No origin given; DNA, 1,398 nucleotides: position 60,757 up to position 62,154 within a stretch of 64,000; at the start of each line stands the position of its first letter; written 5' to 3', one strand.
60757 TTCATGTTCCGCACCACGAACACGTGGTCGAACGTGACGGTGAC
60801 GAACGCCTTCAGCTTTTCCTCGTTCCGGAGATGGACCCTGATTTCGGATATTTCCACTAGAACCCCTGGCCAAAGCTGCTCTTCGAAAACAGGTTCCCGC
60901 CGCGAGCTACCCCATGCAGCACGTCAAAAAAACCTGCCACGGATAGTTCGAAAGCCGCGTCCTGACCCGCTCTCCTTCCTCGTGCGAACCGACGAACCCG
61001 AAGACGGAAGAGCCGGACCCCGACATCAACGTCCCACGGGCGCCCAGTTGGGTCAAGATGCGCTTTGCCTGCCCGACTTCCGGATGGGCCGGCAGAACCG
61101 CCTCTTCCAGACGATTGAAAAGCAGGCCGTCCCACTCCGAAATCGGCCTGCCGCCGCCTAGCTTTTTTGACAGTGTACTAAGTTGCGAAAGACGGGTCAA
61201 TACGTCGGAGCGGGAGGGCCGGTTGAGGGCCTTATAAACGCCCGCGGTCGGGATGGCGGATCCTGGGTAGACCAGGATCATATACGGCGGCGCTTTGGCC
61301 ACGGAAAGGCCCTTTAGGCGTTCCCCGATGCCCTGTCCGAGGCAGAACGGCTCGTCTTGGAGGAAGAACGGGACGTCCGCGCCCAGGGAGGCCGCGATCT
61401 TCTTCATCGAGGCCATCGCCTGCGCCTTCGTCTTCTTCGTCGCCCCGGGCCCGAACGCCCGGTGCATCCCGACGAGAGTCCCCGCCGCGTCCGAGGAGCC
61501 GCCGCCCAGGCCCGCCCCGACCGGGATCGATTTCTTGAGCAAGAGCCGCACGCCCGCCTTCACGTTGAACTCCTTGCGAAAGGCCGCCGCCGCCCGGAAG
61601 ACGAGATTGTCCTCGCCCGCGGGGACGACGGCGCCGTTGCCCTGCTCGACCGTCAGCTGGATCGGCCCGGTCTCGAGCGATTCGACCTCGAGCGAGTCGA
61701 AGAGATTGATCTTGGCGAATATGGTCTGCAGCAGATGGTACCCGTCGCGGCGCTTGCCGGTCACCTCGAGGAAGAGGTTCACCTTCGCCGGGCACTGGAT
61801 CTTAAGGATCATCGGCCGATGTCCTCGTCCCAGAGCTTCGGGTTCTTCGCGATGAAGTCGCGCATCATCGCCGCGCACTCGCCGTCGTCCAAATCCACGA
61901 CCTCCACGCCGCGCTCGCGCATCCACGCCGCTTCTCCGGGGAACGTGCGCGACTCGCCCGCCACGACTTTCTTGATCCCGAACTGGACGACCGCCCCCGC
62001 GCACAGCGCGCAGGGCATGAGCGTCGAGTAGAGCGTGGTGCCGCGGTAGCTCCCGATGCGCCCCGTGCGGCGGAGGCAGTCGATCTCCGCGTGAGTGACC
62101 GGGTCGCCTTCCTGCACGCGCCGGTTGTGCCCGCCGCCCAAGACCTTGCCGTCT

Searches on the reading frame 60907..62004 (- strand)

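Call 78: search_protein_families(library=pfam, proteins=[window:60907-62004:-], max_evalue=0.001)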
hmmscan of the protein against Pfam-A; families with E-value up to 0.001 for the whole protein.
window:60907-62004:- (365 aa): 2 families
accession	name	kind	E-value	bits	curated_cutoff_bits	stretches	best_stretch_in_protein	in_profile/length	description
PF00288.32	GHMP_kinases_N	-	6e-15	55.7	22.3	1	133-215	1-84/87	GHMP kinases N terminal domain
PF08544.19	GHMP_kinases_C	-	3.7e-09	37.3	21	1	297-353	23-81/85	GHMP kinases C terminal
